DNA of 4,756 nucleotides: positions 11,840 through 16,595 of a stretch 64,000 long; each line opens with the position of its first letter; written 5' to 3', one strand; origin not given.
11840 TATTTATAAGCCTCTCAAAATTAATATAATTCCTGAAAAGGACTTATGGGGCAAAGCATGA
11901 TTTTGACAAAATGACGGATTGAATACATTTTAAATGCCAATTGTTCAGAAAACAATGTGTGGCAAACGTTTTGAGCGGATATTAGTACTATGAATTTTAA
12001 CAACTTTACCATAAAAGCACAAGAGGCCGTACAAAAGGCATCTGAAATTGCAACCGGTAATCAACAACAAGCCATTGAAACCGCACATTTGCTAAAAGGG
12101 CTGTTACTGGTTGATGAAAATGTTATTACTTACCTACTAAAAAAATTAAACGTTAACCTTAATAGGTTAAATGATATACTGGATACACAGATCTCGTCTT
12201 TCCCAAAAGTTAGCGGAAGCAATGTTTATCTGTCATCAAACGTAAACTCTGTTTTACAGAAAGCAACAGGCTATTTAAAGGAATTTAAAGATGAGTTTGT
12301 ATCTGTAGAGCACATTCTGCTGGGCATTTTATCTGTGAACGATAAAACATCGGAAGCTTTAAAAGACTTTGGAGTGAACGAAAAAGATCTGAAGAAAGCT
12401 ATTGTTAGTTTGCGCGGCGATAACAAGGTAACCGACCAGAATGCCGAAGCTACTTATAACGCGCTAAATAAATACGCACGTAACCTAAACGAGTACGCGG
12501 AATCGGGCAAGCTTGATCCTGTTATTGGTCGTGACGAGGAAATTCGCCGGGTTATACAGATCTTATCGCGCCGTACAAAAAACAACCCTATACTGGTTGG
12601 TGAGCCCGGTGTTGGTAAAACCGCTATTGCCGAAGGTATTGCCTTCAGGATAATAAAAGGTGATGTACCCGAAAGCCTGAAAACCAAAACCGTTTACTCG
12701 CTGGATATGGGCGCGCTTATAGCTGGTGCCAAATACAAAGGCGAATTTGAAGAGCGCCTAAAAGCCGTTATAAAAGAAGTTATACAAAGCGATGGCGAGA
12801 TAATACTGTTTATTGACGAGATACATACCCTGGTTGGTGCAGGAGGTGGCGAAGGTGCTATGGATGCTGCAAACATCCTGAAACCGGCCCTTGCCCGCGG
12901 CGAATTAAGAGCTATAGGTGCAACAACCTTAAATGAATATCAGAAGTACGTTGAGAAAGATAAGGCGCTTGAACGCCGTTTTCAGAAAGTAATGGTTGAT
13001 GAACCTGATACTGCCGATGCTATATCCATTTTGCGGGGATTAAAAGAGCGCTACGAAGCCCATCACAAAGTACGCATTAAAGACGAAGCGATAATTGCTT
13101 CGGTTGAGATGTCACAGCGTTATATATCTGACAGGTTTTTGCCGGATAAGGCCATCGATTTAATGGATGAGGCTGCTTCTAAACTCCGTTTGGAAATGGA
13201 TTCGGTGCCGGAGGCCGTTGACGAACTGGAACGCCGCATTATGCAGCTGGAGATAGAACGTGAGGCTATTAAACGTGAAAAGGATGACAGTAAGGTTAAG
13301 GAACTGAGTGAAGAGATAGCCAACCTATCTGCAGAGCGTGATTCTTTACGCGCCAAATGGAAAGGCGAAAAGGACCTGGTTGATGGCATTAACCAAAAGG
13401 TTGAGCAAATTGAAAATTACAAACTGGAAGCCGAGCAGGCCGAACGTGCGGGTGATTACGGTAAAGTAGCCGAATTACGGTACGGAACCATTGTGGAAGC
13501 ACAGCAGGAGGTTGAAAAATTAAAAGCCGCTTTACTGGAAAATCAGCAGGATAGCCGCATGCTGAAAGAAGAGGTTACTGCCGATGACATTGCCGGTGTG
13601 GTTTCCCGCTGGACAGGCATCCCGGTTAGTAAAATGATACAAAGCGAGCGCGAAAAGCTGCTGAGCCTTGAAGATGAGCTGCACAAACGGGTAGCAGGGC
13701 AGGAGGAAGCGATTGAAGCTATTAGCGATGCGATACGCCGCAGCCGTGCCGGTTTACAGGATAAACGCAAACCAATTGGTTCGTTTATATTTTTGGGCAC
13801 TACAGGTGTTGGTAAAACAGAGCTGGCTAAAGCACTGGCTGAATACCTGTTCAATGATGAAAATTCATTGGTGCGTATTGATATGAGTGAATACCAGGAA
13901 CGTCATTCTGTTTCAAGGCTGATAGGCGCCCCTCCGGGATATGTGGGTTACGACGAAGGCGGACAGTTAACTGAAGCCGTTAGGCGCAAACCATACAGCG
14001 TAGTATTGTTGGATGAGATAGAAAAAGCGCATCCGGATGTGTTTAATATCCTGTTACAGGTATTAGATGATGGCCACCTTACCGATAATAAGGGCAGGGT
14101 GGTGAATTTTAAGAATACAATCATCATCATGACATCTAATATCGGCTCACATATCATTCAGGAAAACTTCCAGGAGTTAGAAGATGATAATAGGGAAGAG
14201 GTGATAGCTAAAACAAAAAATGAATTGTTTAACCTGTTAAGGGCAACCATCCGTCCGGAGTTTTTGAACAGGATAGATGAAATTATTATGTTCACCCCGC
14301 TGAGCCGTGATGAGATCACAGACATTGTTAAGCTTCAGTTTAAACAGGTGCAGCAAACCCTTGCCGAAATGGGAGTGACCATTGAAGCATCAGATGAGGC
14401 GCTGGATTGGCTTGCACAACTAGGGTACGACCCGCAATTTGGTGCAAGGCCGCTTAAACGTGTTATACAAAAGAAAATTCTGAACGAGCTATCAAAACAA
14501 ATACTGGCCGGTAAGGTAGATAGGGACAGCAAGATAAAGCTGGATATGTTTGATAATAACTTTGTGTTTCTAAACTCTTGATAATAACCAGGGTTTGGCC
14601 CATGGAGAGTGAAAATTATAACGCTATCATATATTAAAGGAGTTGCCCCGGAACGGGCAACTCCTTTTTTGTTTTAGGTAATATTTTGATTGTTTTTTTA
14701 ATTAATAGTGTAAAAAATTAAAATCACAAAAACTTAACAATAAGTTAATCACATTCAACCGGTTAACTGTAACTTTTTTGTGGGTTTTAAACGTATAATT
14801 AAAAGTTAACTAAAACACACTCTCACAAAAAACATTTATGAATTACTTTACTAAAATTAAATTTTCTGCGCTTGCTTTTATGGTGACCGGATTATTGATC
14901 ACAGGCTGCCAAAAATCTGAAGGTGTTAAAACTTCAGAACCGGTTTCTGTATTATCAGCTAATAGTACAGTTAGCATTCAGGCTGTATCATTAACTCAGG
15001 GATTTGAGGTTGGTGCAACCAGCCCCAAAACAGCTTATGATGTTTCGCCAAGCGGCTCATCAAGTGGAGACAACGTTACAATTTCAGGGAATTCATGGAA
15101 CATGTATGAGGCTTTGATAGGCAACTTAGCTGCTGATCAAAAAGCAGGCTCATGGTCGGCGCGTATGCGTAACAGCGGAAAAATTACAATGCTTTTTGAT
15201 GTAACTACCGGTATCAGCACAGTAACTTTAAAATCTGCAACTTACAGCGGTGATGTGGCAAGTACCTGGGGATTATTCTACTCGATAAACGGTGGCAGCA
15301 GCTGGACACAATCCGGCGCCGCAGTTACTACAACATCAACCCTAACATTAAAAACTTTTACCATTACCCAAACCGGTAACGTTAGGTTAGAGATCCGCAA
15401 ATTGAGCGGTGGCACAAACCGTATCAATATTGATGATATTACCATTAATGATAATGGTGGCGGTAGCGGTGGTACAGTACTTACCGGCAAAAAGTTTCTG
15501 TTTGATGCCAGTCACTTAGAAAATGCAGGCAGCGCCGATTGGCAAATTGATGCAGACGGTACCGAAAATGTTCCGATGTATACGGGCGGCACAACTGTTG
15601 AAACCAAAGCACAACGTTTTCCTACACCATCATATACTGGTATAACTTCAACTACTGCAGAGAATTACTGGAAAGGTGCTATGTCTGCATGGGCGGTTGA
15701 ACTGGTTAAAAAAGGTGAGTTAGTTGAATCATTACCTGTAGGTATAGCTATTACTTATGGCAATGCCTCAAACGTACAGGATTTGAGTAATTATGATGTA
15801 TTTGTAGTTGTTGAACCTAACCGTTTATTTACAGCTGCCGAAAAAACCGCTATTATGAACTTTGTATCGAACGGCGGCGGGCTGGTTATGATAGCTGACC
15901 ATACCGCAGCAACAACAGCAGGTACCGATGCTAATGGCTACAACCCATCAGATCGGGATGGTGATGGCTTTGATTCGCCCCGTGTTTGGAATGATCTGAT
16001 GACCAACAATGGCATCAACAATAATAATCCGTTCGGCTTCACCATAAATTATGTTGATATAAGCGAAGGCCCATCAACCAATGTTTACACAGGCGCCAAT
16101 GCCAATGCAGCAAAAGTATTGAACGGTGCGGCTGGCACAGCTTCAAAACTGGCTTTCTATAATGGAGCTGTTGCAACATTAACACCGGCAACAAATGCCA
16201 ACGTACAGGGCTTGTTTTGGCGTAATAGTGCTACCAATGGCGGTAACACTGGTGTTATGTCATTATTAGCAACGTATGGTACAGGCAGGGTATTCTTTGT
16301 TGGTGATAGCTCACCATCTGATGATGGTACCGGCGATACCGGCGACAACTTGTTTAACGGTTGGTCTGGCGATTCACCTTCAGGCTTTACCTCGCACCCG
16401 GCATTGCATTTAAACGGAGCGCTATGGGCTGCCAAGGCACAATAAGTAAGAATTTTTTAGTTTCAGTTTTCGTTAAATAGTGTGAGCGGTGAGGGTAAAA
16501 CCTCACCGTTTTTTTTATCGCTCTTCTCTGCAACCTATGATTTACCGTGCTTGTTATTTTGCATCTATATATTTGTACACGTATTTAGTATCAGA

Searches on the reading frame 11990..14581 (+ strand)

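Call 66: search_protein_families(library=pfam, proteins=[window:11990-14581:+], max_evalue=0.00001)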
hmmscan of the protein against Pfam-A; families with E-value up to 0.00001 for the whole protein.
window:11990-14581:+ (863 aa): 13 families
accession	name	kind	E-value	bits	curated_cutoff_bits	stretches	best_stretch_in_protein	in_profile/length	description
PF07724.20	AAA_2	-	8.2e-71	237.8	27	1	594-765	1-166/166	AAA domain (Cdc48 subfamily)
PF17871.7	AAA_lid_9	-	8.4e-35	119.3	22.8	1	341-441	2-102/104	AAA lid domain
PF10431.15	ClpB_D2-small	-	1.3e-27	96.1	21.9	1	771-850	1-80/81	C-terminal, D2-small domain, of ClpB protein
PF00004.35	AAA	-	6e-24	85.4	21.2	2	201-333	2-125/131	ATPase family associated with various cellular activities (AAA)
PF02861.25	Clp_N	-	2.2e-19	69.8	20.7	2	97-143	6-53/53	Clp amino terminal domain, pathogenicity island component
PF07728.20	AAA_5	-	5.7e-19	68.9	22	1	599-720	2-125/139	AAA domain (dynein-related subfamily)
PF13191.12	AAA_16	-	3e-11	44.5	32.6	0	178-221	2-48/167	AAA ATPase domain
PF13401.12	AAA_22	-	3.2e-10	40.9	27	0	598-694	7-110/130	AAA domain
PF00158.32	Sigma54_activat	-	4.2e-10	40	20.2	1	598-727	24-154/168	Sigma-54 interaction domain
PF20720.3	nSTAND3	-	1.9e-09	37.8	27.2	0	185-224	7-44/155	Novel STAND NTPase 3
PF01695.23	IstB_IS21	-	1e-06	28.9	24.1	0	195-263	90-154/238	IstB-like ATP binding protein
PF06414.18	Zeta_toxin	-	1.4e-06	28.3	22.3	0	590-639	11-58/199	Zeta toxin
PF13173.12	AAA_14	-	4.2e-06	27.2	27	0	600-695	6-88/129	AAA domain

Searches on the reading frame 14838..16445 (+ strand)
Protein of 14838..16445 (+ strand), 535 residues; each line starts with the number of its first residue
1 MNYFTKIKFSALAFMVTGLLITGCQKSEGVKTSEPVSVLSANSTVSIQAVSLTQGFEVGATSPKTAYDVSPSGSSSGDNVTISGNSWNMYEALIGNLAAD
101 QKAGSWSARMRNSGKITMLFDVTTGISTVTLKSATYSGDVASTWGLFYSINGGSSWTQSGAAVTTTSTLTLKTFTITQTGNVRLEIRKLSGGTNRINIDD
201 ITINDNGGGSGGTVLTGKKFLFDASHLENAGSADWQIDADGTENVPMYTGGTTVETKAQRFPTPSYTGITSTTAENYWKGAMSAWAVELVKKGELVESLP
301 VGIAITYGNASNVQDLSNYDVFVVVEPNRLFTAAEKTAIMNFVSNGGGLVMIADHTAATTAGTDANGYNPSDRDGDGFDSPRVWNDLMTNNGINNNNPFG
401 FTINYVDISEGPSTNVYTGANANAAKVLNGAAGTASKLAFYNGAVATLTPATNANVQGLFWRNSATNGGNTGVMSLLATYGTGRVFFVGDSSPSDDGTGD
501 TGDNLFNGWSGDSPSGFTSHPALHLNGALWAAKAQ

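Call 66: search_protein_families(library=pfam, proteins=[window:14838-16445:+], max_evalue=0.00001)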
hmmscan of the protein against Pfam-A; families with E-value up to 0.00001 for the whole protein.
window:14838-16445:+ (535 aa): 1 family
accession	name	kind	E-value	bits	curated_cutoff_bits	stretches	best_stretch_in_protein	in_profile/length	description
PF14258.12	DUF4350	-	6.7e-06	26.9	30.4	0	317-492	36-161/181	Domain of unknown function (DUF4350)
